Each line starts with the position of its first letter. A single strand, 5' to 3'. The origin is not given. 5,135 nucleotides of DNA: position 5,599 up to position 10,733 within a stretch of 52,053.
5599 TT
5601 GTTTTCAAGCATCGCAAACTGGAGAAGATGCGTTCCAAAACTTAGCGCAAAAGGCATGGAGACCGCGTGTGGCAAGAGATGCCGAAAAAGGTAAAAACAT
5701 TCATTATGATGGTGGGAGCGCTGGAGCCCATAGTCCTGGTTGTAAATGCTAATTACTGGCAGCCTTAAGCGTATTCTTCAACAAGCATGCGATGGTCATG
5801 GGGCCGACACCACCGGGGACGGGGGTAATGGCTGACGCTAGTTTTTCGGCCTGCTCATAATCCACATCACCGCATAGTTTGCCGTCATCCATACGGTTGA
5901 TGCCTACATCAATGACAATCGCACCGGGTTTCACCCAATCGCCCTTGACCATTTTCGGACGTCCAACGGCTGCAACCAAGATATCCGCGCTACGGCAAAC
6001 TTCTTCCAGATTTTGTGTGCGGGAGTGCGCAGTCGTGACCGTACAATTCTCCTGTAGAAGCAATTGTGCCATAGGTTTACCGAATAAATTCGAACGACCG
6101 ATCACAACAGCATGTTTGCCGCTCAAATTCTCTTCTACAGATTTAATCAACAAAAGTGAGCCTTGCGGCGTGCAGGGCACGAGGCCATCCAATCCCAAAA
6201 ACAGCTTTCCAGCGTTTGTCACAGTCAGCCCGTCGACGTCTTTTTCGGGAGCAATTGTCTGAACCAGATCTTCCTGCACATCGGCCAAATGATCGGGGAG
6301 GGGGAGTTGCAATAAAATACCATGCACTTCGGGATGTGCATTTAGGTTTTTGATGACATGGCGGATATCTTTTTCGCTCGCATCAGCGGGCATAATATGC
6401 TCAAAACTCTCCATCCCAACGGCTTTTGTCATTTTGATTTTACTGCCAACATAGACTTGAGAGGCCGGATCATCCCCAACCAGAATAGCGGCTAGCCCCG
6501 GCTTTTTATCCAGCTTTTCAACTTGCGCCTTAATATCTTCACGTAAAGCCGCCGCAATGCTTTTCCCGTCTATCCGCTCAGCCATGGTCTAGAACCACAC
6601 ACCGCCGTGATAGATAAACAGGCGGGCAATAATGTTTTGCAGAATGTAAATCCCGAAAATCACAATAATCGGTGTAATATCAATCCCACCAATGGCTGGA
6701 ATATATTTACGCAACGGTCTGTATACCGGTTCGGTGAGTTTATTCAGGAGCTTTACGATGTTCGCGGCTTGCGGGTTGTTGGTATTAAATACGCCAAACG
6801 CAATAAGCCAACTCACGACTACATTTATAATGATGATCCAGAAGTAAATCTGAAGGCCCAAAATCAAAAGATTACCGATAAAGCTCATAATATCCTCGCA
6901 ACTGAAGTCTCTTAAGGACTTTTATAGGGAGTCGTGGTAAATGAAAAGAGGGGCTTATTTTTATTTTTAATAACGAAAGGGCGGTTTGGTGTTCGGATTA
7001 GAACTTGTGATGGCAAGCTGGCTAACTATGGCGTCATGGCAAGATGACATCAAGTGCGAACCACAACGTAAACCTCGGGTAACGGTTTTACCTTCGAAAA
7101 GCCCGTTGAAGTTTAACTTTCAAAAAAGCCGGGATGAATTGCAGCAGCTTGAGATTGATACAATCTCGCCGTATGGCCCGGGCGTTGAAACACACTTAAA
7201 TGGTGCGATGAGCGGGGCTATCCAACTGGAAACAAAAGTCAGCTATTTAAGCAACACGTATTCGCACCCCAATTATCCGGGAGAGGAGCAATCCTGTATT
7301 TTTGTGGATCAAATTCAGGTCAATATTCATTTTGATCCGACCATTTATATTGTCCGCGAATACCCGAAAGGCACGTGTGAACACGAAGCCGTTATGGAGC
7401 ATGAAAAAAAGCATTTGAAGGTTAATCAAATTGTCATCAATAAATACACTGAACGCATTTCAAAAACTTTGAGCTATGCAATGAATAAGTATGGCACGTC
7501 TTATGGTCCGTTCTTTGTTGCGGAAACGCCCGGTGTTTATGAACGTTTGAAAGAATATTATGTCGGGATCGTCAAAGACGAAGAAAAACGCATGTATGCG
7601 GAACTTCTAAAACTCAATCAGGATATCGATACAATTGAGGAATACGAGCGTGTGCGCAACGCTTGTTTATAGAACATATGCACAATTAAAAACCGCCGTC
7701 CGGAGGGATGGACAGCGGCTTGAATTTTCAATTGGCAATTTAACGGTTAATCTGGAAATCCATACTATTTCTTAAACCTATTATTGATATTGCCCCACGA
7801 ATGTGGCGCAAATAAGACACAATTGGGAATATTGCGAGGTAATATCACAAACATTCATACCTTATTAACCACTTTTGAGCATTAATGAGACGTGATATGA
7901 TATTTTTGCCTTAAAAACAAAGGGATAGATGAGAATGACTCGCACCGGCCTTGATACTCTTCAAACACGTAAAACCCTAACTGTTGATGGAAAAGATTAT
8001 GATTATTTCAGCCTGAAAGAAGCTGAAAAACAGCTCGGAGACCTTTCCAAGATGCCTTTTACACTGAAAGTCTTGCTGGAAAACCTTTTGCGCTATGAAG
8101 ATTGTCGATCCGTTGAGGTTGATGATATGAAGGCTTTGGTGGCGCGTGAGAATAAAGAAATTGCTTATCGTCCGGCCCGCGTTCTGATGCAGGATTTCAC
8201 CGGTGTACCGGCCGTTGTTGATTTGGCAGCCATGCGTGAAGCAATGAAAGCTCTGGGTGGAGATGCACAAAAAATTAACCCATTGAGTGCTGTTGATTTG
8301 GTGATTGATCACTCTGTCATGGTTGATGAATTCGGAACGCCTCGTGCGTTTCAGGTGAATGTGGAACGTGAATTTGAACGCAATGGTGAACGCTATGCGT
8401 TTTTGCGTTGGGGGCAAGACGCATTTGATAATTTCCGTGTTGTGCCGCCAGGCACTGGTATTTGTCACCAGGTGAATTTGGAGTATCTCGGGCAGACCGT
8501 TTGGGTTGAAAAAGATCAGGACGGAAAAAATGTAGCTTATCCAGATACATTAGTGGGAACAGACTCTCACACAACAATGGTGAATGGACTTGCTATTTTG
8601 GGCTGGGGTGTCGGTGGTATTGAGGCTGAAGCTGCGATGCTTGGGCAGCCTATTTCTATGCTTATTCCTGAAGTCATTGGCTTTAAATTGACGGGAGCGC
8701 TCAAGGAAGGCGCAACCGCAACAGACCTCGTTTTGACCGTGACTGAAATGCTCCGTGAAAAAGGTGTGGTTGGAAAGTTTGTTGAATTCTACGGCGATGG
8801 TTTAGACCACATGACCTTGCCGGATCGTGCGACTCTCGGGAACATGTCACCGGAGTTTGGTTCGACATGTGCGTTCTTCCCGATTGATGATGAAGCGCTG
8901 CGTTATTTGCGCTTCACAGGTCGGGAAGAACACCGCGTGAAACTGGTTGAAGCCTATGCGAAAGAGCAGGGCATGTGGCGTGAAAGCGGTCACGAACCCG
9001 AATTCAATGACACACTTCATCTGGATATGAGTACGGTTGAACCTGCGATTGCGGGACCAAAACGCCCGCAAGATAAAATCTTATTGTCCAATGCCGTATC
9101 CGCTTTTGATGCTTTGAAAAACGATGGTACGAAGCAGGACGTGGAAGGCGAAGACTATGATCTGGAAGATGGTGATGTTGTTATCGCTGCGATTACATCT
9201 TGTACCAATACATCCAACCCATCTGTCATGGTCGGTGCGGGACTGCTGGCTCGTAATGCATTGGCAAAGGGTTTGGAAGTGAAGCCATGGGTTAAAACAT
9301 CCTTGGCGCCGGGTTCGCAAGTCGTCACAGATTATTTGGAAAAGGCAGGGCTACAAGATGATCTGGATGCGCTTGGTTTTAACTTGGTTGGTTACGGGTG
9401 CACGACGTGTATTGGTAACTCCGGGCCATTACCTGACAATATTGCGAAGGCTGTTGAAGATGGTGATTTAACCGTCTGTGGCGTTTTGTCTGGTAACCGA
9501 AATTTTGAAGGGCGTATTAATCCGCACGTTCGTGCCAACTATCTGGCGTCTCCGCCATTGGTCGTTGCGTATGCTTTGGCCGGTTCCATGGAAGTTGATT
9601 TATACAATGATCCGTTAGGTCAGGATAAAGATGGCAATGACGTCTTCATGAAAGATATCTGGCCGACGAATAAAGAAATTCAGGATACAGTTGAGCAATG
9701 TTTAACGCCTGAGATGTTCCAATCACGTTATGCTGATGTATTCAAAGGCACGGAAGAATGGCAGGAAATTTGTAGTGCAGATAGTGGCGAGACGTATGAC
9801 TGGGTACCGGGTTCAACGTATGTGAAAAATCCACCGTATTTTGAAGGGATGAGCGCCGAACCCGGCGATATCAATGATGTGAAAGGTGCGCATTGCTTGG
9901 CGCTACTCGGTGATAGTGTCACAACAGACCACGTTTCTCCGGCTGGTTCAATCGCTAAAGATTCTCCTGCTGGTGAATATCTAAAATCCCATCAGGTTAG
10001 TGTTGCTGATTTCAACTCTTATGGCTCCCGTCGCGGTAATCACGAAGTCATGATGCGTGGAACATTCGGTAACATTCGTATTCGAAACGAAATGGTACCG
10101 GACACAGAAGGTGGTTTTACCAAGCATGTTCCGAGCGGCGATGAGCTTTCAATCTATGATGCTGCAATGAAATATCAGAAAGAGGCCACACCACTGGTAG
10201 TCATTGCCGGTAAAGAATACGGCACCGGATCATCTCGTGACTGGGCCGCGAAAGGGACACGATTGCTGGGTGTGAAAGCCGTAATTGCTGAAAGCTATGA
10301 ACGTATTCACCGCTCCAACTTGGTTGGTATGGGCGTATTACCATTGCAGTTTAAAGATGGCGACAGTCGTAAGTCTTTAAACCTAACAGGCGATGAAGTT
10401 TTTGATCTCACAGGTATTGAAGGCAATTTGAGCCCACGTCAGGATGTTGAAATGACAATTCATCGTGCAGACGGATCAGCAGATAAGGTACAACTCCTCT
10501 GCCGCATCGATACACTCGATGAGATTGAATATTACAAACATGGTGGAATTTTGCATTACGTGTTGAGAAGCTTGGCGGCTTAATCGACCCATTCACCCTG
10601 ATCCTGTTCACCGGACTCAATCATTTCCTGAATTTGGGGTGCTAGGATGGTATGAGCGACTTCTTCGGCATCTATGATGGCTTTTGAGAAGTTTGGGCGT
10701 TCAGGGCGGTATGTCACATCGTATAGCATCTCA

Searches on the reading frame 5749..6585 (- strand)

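Call 96: search_protein_families(library=pfam, proteins=[window:5749-6585:-], max_evalue=0.00001)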
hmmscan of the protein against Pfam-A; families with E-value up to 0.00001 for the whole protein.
window:5749-6585:- (278 aa): 2 families
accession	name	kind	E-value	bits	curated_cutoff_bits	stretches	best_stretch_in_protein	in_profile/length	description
PF02882.25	THF_DHG_CYH_C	-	6.2e-69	230.8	27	1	123-277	3-157/160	Tetrahydrofolate dehydrogenase/cyclohydrolase, NAD(P)-binding domain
PF00763.28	THF_DHG_CYH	-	4.6e-36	124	32.8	1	5-118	1-115/115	Tetrahydrofolate dehydrogenase/cyclohydrolase, catalytic domain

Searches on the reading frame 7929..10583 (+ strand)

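Call 96: search_protein_families(library=pfam, proteins=[window:7929-10583:+], max_evalue=0.00001)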
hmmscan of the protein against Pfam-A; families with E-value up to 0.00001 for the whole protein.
window:7929-10583:+ (884 aa): 2 families
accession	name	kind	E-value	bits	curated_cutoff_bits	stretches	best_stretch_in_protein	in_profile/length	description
PF00330.25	Aconitase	-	1.1e-168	562.5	28.7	1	71-552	9-463/463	Aconitase family (aconitate hydratase)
PF00694.25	Aconitase_C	-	5e-46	156.7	22.8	1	683-810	3-130/131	Aconitase C-terminal domain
